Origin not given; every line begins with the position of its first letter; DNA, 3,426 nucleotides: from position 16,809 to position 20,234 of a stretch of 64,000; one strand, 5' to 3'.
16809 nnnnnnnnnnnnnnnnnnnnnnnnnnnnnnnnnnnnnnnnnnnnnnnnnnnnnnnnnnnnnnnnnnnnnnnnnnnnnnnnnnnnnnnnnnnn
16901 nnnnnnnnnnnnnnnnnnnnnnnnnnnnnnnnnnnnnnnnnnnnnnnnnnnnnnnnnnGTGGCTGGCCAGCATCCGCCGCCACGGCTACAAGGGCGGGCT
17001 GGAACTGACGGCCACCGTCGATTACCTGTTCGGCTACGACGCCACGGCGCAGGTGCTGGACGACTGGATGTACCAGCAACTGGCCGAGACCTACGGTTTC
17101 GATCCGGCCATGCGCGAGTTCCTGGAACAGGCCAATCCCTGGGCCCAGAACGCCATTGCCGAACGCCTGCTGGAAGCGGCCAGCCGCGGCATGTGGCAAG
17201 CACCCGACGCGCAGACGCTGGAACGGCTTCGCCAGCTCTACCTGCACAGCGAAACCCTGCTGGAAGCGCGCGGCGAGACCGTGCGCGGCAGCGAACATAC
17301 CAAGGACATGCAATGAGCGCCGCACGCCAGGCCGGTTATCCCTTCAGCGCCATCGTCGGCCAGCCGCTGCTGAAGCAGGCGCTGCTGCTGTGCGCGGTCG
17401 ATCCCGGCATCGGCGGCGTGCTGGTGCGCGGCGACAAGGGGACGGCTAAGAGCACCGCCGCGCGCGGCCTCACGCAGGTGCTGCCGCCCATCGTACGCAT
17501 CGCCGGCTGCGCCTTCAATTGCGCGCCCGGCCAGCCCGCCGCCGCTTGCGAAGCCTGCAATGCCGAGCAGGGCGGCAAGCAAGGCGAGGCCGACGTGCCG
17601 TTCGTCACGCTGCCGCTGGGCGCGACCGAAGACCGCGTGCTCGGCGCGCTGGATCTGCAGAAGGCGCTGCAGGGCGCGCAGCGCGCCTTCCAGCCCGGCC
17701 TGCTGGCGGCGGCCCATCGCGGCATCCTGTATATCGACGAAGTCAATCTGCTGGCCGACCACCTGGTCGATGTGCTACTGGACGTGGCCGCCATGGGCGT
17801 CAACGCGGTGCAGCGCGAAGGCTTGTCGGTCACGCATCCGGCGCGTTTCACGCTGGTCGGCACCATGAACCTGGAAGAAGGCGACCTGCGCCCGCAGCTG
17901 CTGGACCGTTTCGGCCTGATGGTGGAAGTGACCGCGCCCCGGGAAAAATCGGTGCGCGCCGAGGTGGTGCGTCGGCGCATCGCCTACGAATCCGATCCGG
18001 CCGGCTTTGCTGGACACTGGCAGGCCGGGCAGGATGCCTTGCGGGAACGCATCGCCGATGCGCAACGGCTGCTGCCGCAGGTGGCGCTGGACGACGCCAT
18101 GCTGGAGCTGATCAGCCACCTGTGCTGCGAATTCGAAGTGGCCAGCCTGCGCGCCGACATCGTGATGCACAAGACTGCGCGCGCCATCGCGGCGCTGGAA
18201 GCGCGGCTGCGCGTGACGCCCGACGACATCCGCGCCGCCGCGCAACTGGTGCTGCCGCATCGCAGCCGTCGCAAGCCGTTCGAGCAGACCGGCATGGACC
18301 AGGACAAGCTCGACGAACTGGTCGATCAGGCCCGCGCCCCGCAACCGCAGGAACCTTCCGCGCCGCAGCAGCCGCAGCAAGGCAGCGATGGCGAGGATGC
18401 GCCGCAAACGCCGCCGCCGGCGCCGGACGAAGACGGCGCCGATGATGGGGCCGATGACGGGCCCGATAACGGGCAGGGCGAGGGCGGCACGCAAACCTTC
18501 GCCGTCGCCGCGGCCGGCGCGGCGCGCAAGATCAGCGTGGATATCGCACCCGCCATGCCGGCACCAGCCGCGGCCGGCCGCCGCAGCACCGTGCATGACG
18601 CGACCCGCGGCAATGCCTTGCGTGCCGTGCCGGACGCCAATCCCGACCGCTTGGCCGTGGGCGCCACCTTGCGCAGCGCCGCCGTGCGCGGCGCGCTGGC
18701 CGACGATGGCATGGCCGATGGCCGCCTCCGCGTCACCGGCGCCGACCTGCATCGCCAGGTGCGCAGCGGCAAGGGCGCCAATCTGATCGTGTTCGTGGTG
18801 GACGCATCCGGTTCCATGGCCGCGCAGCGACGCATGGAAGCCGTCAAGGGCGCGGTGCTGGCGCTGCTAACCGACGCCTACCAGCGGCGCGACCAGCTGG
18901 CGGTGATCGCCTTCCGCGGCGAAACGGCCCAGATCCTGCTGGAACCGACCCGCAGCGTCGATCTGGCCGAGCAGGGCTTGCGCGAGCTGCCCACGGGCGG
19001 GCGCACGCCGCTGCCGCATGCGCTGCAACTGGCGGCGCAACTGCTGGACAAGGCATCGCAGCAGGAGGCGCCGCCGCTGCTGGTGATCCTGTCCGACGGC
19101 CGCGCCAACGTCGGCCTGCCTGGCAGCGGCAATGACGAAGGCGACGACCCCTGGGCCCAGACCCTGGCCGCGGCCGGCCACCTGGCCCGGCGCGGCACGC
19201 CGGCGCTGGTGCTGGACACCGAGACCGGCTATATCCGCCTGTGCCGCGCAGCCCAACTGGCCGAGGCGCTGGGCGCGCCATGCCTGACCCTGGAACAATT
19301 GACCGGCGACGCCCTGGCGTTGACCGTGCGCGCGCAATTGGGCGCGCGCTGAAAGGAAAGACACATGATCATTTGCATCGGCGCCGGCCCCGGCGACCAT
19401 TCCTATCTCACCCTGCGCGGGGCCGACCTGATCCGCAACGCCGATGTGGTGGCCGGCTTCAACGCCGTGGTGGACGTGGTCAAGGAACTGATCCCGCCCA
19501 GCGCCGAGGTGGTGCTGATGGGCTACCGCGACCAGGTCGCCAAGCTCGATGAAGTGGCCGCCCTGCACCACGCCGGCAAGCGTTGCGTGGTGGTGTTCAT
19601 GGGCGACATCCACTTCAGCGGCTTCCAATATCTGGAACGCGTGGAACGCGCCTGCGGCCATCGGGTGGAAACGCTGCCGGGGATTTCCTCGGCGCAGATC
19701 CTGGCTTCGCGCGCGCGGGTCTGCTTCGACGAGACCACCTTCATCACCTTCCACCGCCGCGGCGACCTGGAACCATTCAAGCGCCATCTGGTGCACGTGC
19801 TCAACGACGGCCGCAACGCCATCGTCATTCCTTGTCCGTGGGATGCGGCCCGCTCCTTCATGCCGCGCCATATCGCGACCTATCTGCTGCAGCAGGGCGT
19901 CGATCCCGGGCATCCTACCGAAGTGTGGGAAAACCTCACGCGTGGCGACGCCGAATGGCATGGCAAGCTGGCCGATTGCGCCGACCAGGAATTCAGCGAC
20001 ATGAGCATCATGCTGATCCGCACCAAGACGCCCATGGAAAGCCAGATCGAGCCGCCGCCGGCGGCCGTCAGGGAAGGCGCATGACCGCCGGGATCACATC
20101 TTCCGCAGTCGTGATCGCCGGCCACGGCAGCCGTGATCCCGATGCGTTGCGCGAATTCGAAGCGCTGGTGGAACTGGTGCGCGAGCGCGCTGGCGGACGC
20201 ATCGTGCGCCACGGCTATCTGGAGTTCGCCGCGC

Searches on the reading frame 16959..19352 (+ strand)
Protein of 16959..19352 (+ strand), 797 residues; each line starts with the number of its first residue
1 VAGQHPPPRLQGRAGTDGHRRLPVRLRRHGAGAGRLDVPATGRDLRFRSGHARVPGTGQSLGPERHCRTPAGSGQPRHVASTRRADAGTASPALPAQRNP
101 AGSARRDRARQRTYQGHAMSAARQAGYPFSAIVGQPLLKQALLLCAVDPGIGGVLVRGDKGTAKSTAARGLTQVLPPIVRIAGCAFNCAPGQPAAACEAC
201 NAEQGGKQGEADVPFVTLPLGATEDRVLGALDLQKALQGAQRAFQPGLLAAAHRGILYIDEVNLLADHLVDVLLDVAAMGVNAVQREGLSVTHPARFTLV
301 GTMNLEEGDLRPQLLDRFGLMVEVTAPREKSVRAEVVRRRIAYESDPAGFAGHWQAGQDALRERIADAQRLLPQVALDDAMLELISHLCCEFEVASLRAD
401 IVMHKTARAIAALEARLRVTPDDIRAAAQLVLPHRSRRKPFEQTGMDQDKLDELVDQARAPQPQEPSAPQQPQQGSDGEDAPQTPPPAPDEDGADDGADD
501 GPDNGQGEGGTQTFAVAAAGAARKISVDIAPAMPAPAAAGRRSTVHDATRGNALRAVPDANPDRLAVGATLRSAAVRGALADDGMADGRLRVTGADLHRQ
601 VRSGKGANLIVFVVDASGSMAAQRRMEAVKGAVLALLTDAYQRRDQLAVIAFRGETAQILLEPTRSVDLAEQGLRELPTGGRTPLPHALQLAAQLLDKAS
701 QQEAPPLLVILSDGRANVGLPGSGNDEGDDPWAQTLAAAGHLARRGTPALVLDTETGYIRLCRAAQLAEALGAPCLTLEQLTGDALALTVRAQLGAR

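Call 22: search_protein_families(library=pfam, proteins=[window:16959-19352:+], max_evalue=1e-8)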
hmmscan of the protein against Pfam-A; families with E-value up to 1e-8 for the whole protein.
window:16959-19352:+ (797 aa): 4 families
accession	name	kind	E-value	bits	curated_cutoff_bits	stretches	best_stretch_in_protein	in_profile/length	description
PF17863.7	AAA_lid_2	-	5.3e-19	68.2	22.7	1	383-453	2-73/74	AAA lid domain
PF13519.12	VWA_2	-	2.1e-17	64.1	27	1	610-714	1-106/107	von Willebrand factor type A domain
PF01078.27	Mg_chelatase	-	6.4e-13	49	20.3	1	235-305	88-158/207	Magnesium chelatase, subunit ChlI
PF00092.34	VWA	-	3.3e-09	37.7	23.8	1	610-718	2-117/174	von Willebrand factor type A domain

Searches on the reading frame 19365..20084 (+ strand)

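Call 79: search_protein_families(library=pfam, proteins=[window:19365-20084:+], max_evalue=0.000001)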
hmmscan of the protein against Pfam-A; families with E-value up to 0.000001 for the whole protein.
window:19365-20084:+ (239 aa): 1 family
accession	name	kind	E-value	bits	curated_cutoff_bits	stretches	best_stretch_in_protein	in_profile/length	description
PF00590.25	TP_methylase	-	1.6e-23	84.2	27.8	1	1-202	1-208/212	Tetrapyrrole (Corrin/Porphyrin) Methylases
